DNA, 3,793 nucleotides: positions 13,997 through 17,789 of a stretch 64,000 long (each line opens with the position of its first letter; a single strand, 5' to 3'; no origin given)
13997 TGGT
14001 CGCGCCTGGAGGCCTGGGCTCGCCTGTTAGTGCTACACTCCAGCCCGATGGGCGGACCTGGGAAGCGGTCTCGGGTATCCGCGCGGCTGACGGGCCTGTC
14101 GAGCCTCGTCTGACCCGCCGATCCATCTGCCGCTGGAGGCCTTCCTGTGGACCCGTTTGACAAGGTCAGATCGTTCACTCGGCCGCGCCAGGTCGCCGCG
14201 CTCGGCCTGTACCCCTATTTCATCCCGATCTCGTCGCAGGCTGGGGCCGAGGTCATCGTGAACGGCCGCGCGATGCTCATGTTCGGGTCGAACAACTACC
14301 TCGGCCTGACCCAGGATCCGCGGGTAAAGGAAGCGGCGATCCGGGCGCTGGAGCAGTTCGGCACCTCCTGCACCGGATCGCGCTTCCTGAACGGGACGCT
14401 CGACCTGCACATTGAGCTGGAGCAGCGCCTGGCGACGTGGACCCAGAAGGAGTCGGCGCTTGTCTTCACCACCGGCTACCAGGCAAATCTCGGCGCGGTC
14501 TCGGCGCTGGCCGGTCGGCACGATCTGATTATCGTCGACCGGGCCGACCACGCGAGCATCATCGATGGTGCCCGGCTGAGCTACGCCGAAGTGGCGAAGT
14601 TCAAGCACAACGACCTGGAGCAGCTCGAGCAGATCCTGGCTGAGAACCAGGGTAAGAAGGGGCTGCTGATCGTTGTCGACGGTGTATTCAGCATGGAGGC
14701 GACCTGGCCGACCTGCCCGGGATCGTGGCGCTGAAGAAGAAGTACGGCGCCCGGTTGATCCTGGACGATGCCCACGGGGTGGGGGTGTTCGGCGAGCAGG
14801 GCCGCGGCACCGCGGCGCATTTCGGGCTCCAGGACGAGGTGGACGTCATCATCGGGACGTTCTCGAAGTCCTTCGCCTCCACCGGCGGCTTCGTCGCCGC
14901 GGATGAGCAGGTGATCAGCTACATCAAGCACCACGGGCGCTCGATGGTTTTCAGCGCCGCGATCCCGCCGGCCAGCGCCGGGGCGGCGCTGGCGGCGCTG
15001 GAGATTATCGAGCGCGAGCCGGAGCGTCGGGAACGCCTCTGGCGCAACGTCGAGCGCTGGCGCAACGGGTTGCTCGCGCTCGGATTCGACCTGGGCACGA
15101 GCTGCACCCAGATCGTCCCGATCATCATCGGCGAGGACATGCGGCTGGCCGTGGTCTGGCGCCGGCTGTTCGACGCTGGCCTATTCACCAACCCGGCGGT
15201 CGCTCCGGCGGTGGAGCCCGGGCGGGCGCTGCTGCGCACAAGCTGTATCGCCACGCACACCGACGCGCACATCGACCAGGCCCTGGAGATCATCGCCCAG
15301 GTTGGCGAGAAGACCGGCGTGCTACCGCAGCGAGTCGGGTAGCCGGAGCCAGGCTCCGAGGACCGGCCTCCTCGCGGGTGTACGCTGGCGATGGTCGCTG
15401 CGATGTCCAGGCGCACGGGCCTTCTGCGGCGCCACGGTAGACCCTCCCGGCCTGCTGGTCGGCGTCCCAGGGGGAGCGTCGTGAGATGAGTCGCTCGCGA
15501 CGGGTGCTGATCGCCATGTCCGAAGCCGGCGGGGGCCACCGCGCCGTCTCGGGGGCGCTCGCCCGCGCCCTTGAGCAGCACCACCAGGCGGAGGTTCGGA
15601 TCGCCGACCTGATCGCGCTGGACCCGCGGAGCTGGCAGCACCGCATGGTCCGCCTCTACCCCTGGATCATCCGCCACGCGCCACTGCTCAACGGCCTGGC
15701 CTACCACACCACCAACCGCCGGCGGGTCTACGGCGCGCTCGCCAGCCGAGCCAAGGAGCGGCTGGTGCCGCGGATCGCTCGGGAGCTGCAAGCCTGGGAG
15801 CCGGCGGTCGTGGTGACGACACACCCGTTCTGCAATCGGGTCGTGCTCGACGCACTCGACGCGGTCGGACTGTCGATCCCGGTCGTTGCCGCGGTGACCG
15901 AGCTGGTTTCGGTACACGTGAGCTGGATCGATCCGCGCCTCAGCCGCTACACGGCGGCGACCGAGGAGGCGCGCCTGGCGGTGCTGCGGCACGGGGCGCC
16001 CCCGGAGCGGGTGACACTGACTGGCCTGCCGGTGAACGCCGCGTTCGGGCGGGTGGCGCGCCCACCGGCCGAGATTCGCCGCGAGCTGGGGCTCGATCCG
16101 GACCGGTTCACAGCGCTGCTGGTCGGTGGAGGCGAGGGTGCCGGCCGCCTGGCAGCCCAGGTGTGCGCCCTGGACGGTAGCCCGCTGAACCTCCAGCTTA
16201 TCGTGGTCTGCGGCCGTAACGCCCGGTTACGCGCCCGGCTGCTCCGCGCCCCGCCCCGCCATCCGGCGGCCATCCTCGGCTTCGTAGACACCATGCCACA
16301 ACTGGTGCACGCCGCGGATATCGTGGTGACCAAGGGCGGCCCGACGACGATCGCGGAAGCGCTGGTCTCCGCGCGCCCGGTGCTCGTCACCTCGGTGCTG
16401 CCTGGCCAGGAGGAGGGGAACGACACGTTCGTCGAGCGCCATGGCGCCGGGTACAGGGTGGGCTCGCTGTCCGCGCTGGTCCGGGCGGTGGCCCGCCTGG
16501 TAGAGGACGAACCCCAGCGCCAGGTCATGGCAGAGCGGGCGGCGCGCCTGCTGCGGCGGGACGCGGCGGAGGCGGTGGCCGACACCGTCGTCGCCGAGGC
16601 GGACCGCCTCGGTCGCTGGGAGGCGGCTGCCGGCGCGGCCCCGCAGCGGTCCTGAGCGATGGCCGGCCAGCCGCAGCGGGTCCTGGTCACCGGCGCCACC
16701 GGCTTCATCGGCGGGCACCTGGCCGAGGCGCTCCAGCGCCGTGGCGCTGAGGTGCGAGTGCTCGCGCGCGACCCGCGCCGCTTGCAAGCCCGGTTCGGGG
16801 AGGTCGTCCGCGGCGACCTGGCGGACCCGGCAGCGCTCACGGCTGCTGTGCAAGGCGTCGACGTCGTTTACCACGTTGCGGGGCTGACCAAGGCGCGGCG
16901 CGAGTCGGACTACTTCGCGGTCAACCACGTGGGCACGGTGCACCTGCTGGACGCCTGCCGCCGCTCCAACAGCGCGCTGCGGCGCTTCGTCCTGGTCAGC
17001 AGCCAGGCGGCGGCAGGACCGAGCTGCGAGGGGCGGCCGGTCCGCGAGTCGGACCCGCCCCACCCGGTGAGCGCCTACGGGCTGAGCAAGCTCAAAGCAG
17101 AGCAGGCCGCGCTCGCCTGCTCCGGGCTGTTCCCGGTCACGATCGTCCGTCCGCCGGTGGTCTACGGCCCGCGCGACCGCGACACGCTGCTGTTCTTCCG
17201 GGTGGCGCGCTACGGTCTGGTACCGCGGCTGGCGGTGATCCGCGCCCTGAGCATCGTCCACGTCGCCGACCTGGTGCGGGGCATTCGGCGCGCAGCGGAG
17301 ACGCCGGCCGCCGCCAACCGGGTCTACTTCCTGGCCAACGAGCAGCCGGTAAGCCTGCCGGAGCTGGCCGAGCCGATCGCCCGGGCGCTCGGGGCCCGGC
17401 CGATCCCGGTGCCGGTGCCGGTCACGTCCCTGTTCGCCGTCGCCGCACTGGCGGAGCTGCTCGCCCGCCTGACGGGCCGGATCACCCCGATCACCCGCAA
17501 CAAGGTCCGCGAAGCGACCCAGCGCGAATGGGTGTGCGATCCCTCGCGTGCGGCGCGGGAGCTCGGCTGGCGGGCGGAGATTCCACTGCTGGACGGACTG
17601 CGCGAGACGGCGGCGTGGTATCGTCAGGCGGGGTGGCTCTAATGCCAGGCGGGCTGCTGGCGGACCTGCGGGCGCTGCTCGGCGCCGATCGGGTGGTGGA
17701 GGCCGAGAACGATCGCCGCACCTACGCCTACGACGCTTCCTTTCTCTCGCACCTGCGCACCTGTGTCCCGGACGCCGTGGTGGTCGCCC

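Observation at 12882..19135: Tight cluster of a His-rich membrane protein, an SPT-like alpha-oxoamine synthase, a GT28 glycolipid synthase, an SDR reductase and an FAD-linked oxidase: candidate non-glycerol (sphingoid or long-chain diol) glycolipid pathway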

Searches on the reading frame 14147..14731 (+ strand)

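Call 4: search_protein_families(library=pfam, proteins=[window:14147-14731:+], max_evalue=0.01)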
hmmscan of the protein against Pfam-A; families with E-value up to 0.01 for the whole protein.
window:14147-14731:+ (195 aa): 2 families
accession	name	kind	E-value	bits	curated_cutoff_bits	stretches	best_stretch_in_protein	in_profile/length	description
PF00155.27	Aminotran_1_2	-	5.5e-21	75.6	19.7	1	43-190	3-165/361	Aminotransferase class I and II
PF01212.27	Beta_elim_lyase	-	0.0021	17.9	27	1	90-147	36-93/288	Beta-eliminating lyase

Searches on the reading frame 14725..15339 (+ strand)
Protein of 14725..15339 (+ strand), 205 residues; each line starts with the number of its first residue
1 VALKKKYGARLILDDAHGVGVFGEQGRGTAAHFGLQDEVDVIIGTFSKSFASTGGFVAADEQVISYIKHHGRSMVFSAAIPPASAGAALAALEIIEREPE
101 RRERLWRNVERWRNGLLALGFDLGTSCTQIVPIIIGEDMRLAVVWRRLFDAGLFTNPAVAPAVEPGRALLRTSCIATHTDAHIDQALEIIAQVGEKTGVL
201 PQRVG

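Call 4: search_protein_families(library=pfam, proteins=[window:14725-15339:+], max_evalue=0.01)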
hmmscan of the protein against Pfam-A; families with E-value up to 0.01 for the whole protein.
window:14725-15339:+ (205 aa): 1 family
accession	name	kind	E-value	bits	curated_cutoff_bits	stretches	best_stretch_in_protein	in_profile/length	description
PF00155.27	Aminotran_1_2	-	1.8e-29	103.5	19.7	1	2-190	173-361/361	Aminotransferase class I and II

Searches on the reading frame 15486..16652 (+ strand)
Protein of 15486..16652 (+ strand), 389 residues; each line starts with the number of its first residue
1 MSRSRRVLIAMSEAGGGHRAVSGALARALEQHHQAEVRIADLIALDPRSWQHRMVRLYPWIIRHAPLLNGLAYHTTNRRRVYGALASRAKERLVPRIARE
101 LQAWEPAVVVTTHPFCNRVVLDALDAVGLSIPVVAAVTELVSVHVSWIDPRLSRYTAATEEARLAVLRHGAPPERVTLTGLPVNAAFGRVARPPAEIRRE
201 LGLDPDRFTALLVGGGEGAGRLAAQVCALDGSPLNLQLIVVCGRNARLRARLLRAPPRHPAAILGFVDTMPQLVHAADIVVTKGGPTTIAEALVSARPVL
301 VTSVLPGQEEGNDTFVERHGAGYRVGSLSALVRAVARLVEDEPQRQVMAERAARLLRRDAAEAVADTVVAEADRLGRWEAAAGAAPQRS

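Call 4: search_protein_families(library=pfam, proteins=[window:15486-16652:+], max_evalue=0.01)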
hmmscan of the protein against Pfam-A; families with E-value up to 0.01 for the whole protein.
window:15486-16652:+ (389 aa): 5 families
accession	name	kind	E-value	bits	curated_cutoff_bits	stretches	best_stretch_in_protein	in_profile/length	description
PF06925.17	MGDG_synth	-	7.9e-18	65.6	25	1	18-183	1-169/169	Monogalactosyldiacylglycerol (MGDG) synthase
PF04101.22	Glyco_tran_28_C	-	1.5e-10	41.8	22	1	211-362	3-164/166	Glycosyltransferase family 28 C-terminal domain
PF00534.26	Glycos_transf_1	-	1.8e-07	31.3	26.4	1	238-353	49-170/172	Glycosyl transferases group 1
PF13692.12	Glyco_trans_1_4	-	8.8e-07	29.7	27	1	235-341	33-142/142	Glycosyl transferases group 1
PF02350.25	Epimerase_2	-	0.0043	16.4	30.6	0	156-367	127-345/347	UDP-N-acetylglucosamine 2-epimerase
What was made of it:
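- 15486..16655 (+): GT28 (MGD1/UgtP-like, inverting) lipid glycosyltransferase; inferred acceptor is ceramide. Pfam MGDG_synth 65.6 bits and Glyco_tran_28_C 41.8 bits (call 4).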

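Call 5: search_protein_families(library=ncbifam, proteins=[window:15486-16652:+], max_evalue=0.001)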
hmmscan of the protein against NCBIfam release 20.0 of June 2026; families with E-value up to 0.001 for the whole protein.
window:15486-16652:+ (389 aa): 5 families
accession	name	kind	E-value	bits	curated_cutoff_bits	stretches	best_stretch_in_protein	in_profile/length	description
NF010135.0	PRK13609.1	equivalog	1.6e-49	168.8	500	1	1-373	1-370/388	diglucosyl diacylglycerol synthase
NF010134.0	PRK13608.1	equivalog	1e-27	97.2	557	1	106-367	105-364/391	diglucosyl diacylglycerol synthase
TIGR01133.1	murG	equivalog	7.9e-14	51.4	250.25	1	173-367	153-352/353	undecaprenyldiphospho-muramoylpentapeptide beta-N-acetylglucosaminyltransferase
TIGR00661.1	MJ1255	subfamily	5.3e-06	25.9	195.9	1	268-321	239-293/321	MJ1255/VC2487 family glycosyltransferase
NF038229.1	Glyco4_Geo_Pelo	equivalog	0.00024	20.3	400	1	268-360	229-320/338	GPMC system family 4 glycosyltransferase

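Call 55: search_solved_structures(query=window:15486-16652:+, max_evalue=0.001)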
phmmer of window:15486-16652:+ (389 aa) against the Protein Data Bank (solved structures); distinct sequences matched with E-value up to 0.001: 3.
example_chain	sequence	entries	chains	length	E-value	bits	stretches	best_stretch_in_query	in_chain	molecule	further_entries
4wyi_A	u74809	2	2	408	4.6e-52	180.8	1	3-364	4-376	Monogalactosyldiacylglycerol synthase 1, chloroplastic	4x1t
9wde_A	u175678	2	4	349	2e-28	103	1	98-375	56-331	Processive diacylglycerol beta-glucosyltransferase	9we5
7d1i_A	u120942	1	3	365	0.00025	23.7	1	172-355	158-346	UDP-N-acetylglucosamine--N-acetylmuramyl-(pentapeptide) pyrophosphoryl-undecaprenol N-acet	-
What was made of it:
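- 15486..16655 (+): PDB best match is Arabidopsis MGD1 at 181 bits (call 55).
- The GT28 protein is closest to a diacylglycerol-using enzyme, MGD1 (call 55). The next is a processive diacylglycerol glucosyltransferase (call 55).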

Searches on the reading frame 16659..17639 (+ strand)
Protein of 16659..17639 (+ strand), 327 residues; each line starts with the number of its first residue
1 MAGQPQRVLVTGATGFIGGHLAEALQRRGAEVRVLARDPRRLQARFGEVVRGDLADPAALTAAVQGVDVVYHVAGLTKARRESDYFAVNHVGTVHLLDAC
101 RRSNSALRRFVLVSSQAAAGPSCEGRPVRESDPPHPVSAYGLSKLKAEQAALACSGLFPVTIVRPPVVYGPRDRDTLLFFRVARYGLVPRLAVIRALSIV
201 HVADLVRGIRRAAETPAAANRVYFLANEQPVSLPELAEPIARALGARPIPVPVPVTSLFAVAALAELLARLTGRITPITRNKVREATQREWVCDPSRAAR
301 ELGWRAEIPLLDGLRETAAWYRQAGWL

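Call 4: search_protein_families(library=pfam, proteins=[window:16659-17639:+], max_evalue=0.01)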
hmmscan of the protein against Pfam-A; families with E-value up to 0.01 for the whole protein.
window:16659-17639:+ (327 aa): 12 families
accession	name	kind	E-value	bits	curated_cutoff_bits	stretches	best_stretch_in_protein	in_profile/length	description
PF01370.27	Epimerase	-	9.1e-38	130.4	20.9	1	8-223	1-237/240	NAD dependent epimerase/dehydratase family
PF16363.11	GDP_Man_Dehyd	-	9.6e-27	94.7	27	1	9-317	1-332/332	GDP-mannose 4,6 dehydratase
PF01073.25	3Beta_HSD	-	5.8e-25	88.3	22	1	9-247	1-271/280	3-beta hydroxysteroid dehydrogenase/isomerase family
PF04321.23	RmlD_sub_bind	-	1e-20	74.5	27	1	7-255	2-241/287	RmlD substrate binding domain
PF13460.12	NAD_binding_10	-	4.8e-20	72.6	27.2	1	12-168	1-146/184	NAD(P)H-binding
PF07993.18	NAD_binding_4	-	1.4e-15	57.6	20.1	2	58-170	80-209/258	Male sterility protein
PF05368.20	NmrA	-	4.1e-13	50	27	1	6-75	3-78/298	NmrA-like family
PF02719.21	Polysacc_synt_2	-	5.1e-06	26.3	20.2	1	8-121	1-134/293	Polysaccharide biosynthesis protein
PF00106.31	adh_short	-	1e-05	25.6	26.6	1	7-118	2-139/195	short chain dehydrogenase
PF03435.24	Sacchrp_dh_NADP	-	0.0017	19.1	25.1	1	8-118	1-121/129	Saccharopine dehydrogenase NADP binding domain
PF02254.24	TrkA_N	-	0.0032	18.2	23.8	1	14-70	6-63/116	TrkA-N domain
PF13561.12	adh_short_C2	-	0.0054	16.8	27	0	17-84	8-88/236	Enoyl-(Acyl carrier protein) reductase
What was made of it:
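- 16659..17642 (+): Extended SDR (NAD-dependent epimerase/dehydratase family), CerR-type 3-keto reductase. Pfam Epimerase 130 bits (call 4).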

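Call 5: search_protein_families(library=ncbifam, proteins=[window:16659-17639:+], max_evalue=0.001)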
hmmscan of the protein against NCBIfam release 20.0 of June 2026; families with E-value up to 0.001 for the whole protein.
window:16659-17639:+ (327 aa): 50 families (the best 25 are shown)
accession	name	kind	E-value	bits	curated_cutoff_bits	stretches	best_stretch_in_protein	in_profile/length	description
TIGR03466.1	HpnA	hypoth_equivalog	1.9e-44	151.9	367.65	1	7-325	2-325/327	hopanoid-associated sugar epimerase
NF042422.1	oxyalk_red_OleD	equivalog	1.8e-31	109.7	580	1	7-320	2-327/329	2-alkyl-3-oxoalkanoate reductase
NF042423.1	oxyalk_red_Shew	equivalog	1.2e-28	100.2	580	1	4-315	7-329/331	2-alkyl-3-oxoalkanoate reductase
TIGR04180.1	EDH_00030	hypoth_equivalog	5.6e-25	88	475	1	8-246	1-258/297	NAD-dependent 4,6-dehydratase LegB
NF052578.1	StrlDmthSdmBMthl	equivalog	3.3e-22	79.7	600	1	8-325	3-326/328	sterol demethylase protein SdmB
TIGR01179.1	galE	equivalog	5.4e-19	68.2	262.3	1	7-150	1-155/332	UDP-glucose 4-epimerase GalE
TIGR01746.1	Thioester-redct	subfamily_domain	5.6e-19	68.6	213.35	2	64-242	86-279/371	thioester reductase domain-containing protein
TIGR01214.1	rmlD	equivalog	2.4e-18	66.2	224.05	1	7-253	1-235/285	dTDP-4-dehydrorhamnose reductase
TIGR01181.1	dTDP_gluc_dehyt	equivalog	1.6e-15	57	365.1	1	7-325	1-315/321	dTDP-glucose 4,6-dehydratase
NF043036.1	ErythonDh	equivalog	8.9e-15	54.7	325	1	7-148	2-157/321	D-erythronate dehydrogenase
TIGR01777.1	yfcH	hypoth_equivalog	4e-14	52.9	207.35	1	8-257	1-253/292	TIGR01777 family oxidoreductase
NF004520.0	PRK05865.1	equivalog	8.7e-14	50.3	1509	1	7-296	2-248/854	sugar epimerase family protein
TIGR02622.1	CDP_4_6_dhtase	equivalog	1.6e-13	50.5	278.45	1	6-148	5-162/352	CDP-glucose 4,6-dehydratase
NF058621.1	DiazavRedAvaA7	equivalog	5.4e-13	49.2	400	1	7-309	2-295/304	3-diazoavenalumate denitrifying reductase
NF007956.0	PRK10675.1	subfamily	6.9e-11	41.9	394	1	7-150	2-159/338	UDP-glucose 4-epimerase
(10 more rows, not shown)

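Call 56: search_solved_structures(query=window:16659-17639:+, max_evalue=1e-10)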
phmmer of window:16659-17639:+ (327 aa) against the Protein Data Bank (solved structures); distinct sequences matched with E-value up to 1e-10: 26.
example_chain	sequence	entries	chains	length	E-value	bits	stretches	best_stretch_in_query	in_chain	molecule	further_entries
3wj7_A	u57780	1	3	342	1.7e-30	109.9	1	8-325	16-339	Putative oxidoreductase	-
6wjb_A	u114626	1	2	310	1.6e-19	73.9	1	6-219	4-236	NAD-dependent epimerase/dehydratase family protein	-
6wj9_A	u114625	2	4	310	1.8e-18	70.5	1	6-219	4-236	NAD-dependent epimerase/dehydratase family protein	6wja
8rdg_A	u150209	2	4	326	5.9e-18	68.8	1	7-248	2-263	SDR family NAD(P)-dependent oxidoreductase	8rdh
6kv9_A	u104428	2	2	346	8e-18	68.3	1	8-250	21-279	MoeE5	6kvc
4id9_A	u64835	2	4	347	1.1e-17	67.9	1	7-205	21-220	SHORT-CHAIN DEHYDROGENASE/REDUCTASE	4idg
8rdi_A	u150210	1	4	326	2.1e-17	66.9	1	7-248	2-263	SDR family NAD(P)-dependent oxidoreductase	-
6zl6_A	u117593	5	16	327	1.4e-16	64.3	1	7-217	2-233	Epimerase domain-containing protein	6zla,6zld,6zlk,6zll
6zlj_A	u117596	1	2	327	5e-16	62.4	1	7-217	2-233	Epimerase domain-containing protein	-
4twr_A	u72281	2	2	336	5.1e-15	59.1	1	6-150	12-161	NAD binding site:NAD-dependent epimerase/dehydratase:UDP-glucose 4-epimerase | UDP-glucose 4-epimerase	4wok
6jkg_A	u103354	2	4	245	7.9e-15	58.5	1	4-188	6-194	Sterol-4-alpha-carboxylate 3-dehydrogenase, decarboxylating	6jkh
4lw8_A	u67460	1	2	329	1.1e-14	58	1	3-246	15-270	Putative epimerase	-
8shh_A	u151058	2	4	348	1.5e-13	54.3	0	3-246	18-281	dTDP-glucose 4,6-dehydratase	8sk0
3aw9_A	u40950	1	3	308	4.6e-13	52.7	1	7-255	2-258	NAD-dependent epimerase/dehydratase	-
2x4g_A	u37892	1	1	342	6.1e-13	52.3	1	7-326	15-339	NUCLEOSIDE-DIPHOSPHATE-SUGAR EPIMERASE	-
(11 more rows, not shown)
